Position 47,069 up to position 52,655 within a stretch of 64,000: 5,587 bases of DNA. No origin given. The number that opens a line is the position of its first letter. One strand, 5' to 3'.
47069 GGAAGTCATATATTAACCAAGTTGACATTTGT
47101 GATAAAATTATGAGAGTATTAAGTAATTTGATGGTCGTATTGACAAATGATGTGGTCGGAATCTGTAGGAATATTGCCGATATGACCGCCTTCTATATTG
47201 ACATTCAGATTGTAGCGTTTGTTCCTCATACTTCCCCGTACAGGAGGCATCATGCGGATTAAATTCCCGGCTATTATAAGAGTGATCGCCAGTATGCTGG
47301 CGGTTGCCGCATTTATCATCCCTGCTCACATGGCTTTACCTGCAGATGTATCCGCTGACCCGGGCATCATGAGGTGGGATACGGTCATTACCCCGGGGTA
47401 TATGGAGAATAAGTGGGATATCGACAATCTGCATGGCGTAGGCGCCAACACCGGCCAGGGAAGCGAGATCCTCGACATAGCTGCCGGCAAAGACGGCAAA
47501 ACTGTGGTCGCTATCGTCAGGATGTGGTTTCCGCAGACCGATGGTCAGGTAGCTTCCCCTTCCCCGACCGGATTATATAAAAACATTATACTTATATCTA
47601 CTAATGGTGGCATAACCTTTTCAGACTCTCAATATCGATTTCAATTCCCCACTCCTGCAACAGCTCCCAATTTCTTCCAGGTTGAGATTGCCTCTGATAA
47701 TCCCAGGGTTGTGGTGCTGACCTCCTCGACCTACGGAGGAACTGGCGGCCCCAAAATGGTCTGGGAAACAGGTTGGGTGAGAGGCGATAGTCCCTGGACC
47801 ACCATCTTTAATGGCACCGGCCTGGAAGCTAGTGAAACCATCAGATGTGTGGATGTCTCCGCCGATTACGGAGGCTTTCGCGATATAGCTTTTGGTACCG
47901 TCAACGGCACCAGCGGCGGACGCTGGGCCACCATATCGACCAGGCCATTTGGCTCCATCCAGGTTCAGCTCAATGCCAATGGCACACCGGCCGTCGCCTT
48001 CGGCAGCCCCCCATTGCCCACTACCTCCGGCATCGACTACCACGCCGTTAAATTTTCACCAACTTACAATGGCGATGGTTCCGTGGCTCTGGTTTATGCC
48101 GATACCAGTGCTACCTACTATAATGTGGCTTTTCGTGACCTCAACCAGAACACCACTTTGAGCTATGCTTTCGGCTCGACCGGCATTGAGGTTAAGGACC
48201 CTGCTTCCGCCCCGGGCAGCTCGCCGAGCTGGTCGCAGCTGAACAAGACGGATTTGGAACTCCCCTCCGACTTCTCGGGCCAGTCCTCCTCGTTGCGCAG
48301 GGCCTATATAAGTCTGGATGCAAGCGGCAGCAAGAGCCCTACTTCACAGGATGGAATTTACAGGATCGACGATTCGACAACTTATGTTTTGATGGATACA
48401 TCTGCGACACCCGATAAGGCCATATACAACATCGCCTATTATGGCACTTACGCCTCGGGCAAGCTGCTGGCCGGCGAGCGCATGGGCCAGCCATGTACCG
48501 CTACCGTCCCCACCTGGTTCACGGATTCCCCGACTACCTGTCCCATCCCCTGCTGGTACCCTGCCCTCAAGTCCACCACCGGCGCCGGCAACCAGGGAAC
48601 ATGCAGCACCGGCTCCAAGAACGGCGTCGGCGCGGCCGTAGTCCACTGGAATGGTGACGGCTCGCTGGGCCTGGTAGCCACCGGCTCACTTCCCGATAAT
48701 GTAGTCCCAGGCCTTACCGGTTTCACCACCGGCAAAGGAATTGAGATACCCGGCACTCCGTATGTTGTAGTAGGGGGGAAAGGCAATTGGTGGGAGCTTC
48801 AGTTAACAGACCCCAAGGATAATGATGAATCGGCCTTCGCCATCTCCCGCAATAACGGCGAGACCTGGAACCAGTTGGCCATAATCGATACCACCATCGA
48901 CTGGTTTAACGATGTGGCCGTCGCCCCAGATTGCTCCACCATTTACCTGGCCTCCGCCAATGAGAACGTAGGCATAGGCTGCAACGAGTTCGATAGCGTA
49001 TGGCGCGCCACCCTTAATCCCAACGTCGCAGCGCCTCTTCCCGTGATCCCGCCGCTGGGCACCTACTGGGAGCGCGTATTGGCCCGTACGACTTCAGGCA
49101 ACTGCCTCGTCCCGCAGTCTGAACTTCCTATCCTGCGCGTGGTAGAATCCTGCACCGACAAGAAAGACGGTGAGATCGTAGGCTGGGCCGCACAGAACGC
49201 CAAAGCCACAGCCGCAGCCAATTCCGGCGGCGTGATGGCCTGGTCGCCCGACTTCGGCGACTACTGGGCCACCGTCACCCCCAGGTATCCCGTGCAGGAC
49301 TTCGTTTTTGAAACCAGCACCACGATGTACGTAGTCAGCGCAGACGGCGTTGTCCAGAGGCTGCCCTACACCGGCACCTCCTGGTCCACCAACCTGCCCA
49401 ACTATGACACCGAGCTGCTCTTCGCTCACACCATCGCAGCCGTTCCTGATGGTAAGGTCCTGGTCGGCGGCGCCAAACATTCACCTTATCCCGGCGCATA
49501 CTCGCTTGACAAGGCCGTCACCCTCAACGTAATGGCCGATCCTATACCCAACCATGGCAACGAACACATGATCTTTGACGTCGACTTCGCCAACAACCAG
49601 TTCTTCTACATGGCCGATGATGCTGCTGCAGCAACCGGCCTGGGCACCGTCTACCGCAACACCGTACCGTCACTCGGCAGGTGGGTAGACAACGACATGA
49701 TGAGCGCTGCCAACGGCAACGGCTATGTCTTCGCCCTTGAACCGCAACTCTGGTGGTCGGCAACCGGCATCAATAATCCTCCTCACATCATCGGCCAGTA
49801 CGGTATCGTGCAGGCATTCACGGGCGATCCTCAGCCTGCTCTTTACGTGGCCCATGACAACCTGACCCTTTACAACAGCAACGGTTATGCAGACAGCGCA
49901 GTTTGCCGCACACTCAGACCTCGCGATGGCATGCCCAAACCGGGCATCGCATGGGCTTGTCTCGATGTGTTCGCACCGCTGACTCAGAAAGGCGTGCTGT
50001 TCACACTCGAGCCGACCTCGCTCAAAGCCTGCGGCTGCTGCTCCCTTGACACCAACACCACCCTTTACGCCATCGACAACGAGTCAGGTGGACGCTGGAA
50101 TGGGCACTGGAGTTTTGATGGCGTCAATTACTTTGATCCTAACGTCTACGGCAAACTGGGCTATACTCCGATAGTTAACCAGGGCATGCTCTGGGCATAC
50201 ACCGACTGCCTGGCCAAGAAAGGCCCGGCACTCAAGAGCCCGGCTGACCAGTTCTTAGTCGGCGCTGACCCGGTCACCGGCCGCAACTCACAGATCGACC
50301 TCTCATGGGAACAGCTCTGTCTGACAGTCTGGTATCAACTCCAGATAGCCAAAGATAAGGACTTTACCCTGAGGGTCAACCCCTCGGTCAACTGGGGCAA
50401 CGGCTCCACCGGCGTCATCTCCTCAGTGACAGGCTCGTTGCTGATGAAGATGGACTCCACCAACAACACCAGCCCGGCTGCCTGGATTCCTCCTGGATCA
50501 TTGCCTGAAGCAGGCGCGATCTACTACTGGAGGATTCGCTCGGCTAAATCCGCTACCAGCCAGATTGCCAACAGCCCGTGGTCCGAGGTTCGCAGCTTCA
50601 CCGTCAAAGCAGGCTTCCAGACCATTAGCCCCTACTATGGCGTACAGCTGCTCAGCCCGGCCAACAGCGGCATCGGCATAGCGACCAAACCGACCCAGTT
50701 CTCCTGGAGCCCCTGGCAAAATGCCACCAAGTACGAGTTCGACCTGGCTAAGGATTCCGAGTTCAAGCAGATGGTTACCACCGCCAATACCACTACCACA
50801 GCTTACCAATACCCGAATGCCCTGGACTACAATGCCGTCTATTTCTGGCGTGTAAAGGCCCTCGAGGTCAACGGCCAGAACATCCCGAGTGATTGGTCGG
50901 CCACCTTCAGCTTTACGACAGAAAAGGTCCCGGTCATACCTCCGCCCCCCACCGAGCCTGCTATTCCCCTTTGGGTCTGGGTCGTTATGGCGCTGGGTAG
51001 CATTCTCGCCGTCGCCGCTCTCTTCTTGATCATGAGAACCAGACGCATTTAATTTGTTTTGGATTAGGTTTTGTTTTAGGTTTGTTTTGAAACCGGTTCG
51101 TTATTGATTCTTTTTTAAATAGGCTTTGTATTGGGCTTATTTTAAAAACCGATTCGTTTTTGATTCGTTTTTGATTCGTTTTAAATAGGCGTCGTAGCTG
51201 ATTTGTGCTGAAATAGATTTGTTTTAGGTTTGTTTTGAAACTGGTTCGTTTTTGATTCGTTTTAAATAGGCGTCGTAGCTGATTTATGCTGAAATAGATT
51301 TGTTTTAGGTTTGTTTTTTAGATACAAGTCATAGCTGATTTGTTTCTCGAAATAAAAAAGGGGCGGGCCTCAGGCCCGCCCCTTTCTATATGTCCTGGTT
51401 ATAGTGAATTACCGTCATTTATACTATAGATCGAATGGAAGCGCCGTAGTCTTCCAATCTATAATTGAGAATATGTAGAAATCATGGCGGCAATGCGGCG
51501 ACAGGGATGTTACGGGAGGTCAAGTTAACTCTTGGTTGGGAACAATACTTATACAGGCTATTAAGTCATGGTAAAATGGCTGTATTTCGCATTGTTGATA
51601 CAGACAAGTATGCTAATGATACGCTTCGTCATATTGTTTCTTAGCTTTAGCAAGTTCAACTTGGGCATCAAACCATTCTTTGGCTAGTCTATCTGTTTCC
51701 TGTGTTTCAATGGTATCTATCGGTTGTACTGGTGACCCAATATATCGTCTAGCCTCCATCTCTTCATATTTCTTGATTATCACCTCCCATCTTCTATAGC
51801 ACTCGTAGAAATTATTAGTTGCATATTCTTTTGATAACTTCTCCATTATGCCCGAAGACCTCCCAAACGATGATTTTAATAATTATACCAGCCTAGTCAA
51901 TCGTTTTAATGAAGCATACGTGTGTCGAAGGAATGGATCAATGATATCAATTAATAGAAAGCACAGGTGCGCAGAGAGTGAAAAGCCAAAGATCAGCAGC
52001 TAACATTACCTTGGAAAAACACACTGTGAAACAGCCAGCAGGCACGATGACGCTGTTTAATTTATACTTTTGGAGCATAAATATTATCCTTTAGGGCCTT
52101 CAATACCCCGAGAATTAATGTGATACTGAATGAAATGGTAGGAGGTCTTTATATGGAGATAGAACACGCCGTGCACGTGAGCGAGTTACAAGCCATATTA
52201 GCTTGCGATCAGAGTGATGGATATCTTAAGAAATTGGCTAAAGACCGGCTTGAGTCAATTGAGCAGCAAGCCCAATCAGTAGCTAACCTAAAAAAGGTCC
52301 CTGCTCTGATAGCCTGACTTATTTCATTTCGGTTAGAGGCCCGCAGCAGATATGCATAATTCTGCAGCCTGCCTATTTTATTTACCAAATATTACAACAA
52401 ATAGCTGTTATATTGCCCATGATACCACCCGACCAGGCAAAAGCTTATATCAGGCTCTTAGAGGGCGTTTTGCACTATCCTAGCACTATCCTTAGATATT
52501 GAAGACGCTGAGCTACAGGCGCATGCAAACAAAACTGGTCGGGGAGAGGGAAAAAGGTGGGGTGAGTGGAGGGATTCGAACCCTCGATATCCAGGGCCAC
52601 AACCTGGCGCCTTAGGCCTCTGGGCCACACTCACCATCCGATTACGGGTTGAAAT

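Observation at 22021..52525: A ~30.5-kb segment bracketed by an intact tRNA-Arg and a 20-bp copy of its 5' end next to tRNA-His: island-like att duplication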

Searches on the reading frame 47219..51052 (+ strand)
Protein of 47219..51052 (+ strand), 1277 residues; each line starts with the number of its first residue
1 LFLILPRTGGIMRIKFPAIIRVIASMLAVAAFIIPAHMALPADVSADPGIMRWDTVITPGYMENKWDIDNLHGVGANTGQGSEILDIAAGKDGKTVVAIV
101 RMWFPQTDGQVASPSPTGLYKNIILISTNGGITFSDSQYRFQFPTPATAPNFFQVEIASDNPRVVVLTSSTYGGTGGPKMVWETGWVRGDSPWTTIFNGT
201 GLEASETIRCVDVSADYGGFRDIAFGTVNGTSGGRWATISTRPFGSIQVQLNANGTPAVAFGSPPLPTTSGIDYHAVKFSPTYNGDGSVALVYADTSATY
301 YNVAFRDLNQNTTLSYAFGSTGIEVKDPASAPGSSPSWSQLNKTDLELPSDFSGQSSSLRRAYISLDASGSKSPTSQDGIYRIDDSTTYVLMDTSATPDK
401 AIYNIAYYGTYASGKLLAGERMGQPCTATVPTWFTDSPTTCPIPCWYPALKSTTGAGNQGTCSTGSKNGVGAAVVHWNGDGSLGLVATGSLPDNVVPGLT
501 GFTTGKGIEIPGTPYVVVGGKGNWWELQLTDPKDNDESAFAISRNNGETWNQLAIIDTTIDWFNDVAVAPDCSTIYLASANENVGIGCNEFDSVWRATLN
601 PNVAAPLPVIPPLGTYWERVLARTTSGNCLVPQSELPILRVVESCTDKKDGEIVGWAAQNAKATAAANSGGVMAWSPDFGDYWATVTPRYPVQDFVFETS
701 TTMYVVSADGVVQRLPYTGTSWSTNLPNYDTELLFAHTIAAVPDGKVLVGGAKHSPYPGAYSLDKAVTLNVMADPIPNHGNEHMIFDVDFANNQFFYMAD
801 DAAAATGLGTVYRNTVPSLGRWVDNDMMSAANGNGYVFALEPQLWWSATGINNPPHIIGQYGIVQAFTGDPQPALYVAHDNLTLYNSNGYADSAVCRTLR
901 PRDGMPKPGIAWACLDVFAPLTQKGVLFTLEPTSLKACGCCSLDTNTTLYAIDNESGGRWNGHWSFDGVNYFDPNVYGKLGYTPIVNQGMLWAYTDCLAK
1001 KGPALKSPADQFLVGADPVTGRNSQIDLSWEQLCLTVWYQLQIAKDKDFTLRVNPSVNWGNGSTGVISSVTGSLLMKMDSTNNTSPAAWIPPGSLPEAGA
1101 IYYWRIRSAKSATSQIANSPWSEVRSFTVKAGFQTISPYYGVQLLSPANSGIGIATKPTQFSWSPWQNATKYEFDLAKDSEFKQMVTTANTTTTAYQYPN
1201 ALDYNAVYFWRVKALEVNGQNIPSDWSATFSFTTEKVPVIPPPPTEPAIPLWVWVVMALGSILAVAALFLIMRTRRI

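Call 9: search_protein_families(library=pfam, proteins=[window:47219-51052:+])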
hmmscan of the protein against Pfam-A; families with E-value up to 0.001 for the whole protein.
window:47219-51052:+ (1277 aa): 1 family
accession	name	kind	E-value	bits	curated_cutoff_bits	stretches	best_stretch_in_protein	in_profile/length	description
PF25788.1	Ig_Rha78A_N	-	1.3e-05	25.8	27.4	0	1150-1235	11-102/105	Rha78A-like, N-terminal immunoglobulin domain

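Call 55: find_homologous_proteins(query=window:47219-51052:+, max_evalue=1e-20)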
Query window:47219-51052:+ (1277 aa): 459 proteins with E <= 1e-20 among 8000 candidates; the best 120 are listed.
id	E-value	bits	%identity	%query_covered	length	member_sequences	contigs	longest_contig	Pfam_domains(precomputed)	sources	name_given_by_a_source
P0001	0.0e+0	2955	100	99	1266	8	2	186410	-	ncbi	-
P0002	0.0e+0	2364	81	99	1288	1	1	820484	-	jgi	jgi:hypothetical protein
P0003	0.0e+0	2221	76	99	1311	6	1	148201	-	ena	-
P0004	0.0e+0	2208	75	99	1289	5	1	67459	-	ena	-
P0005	0.0e+0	2125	75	95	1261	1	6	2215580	-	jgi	jgi:hypothetical protein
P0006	0.0e+0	2088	74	95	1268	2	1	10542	-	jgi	jgi:hypothetical protein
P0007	0.0e+0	1956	70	99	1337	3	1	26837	-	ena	-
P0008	0.0e+0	1742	62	99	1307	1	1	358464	-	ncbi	-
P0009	0.0e+0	1728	62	99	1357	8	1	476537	-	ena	-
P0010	0.0e+0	1698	61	99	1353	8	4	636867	-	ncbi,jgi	ncbi:MAG: hypothetical protein ABSB31_08345 [Dehalococcoidia bacterium]|jgi:hypothetical protein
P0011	0.0e+0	1690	61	98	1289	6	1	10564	-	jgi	jgi:hypothetical protein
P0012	0.0e+0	1678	62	98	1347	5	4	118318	-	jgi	jgi:hypothetical protein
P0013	0.0e+0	1657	61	99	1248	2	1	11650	PF25788.3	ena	-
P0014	0.0e+0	1655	59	99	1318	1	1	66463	-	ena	-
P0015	0.0e+0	1655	60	99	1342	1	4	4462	-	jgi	-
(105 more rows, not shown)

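Call 56: find_encoding_contigs(protein=P0002, flank=10000, max_places=3)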
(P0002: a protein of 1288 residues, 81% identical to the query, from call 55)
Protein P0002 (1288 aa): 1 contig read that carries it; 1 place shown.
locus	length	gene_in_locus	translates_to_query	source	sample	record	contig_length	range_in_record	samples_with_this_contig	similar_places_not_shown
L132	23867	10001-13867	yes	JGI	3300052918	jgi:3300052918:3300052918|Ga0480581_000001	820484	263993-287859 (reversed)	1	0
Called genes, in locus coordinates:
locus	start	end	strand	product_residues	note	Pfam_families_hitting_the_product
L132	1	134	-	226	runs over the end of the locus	PF02223:Thymidylate_kin (weak)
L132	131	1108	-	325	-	PF00534:Glycos_transf_1, PF13692:Glyco_trans_1_4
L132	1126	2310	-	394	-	PF13439:Glyco_transf_4, PF13477:Glyco_trans_4_2, PF13579:Glyco_trans_4_4, PF20706:GT4-conflict, PF00534:Glycos_transf_1, PF13692:Glyco_trans_1_4, PF13524:Glyco_trans_1_2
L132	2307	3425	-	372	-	PF13439:Glyco_transf_4, PF13579:Glyco_trans_4_4, PF20706:GT4-conflict, PF00534:Glycos_transf_1, PF13692:Glyco_trans_1_4, PF13524:Glyco_trans_1_2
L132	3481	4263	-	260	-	PF00535:Glycos_transf_2, PF13641:Glyco_tranf_2_3 (weak)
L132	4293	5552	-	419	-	PF03721:UDPG_MGDP_dh_N, PF00984:UDPG_MGDP_dh, PF03720:UDPG_MGDP_dh_C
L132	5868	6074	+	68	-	PF12728:HTH_17, PF00376:MerR, PF13411:MerR_1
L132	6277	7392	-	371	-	PF00106:adh_short (weak), PF01073:3Beta_HSD, PF01370:Epimerase, PF02719:Polysacc_synt_2, PF05368:NmrA, PF16363:GDP_Man_Dehyd, PF01370:Epimerase, PF16363:GDP_Man_Dehyd, +3 more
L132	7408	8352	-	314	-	PF01073:3Beta_HSD, PF01370:Epimerase, PF02719:Polysacc_synt_2 (faint), PF04321:RmlD_sub_bind, PF16363:GDP_Man_Dehyd, PF07993:NAD_binding_4 (weak)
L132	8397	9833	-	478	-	PF00149:Metallophos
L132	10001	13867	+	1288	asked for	-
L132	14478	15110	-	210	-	PF10502:Peptidase_S26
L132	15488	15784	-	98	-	-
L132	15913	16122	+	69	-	PF06902:Fer4_19 (weak), PF13459:Fer4_15, PF13370:Fer4_13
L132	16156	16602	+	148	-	PF00210:Ferritin, PF02915:Rubrerythrin, PF03232:COQ7 (weak)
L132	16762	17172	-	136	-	-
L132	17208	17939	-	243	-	PF05345:He_PIG (faint), PF17963:Big_9 (faint), PF18911:PKD_4, PF00801:PKD, PF22352:K319L-like_PKD (faint), PF04234:CopC (faint), PF19077:Big_13 (faint), PF16403:Bact_surface_Ig-like (faint)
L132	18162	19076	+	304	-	PF01325:Fe_dep_repress, PF01047:MarR (weak), PF02742:Fe_dep_repr_C, PF04023:FeoA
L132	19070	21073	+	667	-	PF01926:MMR_HSR1, PF02421:FeoB_N, PF17910:FeoB_Cyto, PF07670:Gate, PF07664:FeoB_C, PF07670:Gate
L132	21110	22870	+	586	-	-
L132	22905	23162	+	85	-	PF04193:PQ-loop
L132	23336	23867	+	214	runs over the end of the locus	-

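Call 57: find_encoding_contigs(protein=P0005, flank=10000, max_places=3)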
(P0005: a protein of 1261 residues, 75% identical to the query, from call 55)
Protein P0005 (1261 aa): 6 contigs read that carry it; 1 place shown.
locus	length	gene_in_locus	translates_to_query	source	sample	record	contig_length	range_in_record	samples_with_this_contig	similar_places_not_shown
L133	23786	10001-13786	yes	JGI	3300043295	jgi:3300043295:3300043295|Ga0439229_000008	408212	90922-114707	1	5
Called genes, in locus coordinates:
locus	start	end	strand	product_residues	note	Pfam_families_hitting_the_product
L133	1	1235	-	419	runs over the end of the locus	PF03721:UDPG_MGDP_dh_N, PF00984:UDPG_MGDP_dh, PF03720:UDPG_MGDP_dh_C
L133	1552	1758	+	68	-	PF12728:HTH_17, PF00376:MerR, PF13411:MerR_1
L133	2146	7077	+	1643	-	PF01108:Tissue_fac (faint), PF16655:PhoD_N (faint), PF16656:Pur_ac_phosph_N (faint), PF25059:FN3_DSCAM-DSCAML_C (faint), PF25788:Ig_Rha78A_N (faint), PF00041:fn3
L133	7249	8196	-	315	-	PF01073:3Beta_HSD, PF01370:Epimerase, PF02719:Polysacc_synt_2 (faint), PF04321:RmlD_sub_bind (weak), PF07993:NAD_binding_4 (faint), PF16363:GDP_Man_Dehyd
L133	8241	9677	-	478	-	PF00149:Metallophos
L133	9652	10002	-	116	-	-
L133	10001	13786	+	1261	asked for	-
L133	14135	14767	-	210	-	PF10502:Peptidase_S26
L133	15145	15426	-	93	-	-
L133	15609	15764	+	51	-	PF13370:Fer4_13 (weak), PF13459:Fer4_15 (weak)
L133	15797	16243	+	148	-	PF00210:Ferritin, PF02915:Rubrerythrin, PF03232:COQ7 (weak)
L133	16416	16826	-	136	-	-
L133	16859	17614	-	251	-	PF05345:He_PIG (faint), PF17963:Big_9 (faint), PF18911:PKD_4, PF00801:PKD, PF22352:K319L-like_PKD (weak), PF19077:Big_13 (faint), PF16403:Bact_surface_Ig-like (faint)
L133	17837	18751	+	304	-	PF01325:Fe_dep_repress, PF01047:MarR (weak), PF02742:Fe_dep_repr_C, PF04023:FeoA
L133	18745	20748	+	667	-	PF01926:MMR_HSR1, PF02421:FeoB_N, PF17910:FeoB_Cyto, PF07670:Gate, PF07664:FeoB_C, PF07670:Gate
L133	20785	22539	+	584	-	-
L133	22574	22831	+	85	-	PF04193:PQ-loop, PF03083:MtN3_slv (weak)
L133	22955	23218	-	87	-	-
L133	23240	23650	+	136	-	-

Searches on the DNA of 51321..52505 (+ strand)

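Call 65: search_dna_similar(query=window:51321-52505:+, collection=phages, mode=distant)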
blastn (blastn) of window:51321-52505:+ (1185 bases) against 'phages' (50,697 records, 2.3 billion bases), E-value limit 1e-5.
No match.

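Call 66: search_dna_similar(query=window:51321-52505:+, collection=plasmids, mode=distant)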
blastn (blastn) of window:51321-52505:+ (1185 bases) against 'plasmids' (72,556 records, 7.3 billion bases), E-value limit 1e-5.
No match.

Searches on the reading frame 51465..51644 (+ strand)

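Call 32: search_protein_families(library=pfam, max_evalue=0.1, proteins=[window:51465-51644:+])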
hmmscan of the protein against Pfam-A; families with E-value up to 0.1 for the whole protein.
window:51465-51644:+ (59 aa): 1 family
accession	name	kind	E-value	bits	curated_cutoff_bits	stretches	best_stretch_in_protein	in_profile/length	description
PF09980.14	DUF2214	-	0.05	14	34.1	1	12-44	55-87/147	Predicted membrane protein (DUF2214)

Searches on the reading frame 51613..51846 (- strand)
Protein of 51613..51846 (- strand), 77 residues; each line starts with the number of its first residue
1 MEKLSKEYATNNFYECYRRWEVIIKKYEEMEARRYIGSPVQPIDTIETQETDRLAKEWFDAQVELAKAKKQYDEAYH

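Call 32: search_protein_families(library=pfam, max_evalue=0.1, proteins=[window:51613-51846:-])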
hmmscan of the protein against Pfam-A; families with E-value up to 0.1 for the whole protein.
window:51613-51846:- (77 aa): 2 families
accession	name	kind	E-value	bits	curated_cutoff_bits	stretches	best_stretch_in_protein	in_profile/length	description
PF23791.1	DUF7173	-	0.035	14.6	27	1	40-75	4-39/145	Family of unknown function (DUF7173)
PF20105.4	DUF6495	-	0.059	13.9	25.2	1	35-74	87-126/156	Family of unknown function (DUF6495)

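Call 64: find_related_loci(query=window:51613-51846:-, collection=viral_contigs, flank=10000)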
Query window:51613-51846:- (77 aa) in viral_contigs; peptide patterns used: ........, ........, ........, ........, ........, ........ (x = any residue, [..] = any of these).
20 stretches matched a pattern, but none encodes a relative of the query by tblastn (E <= 1e-3).
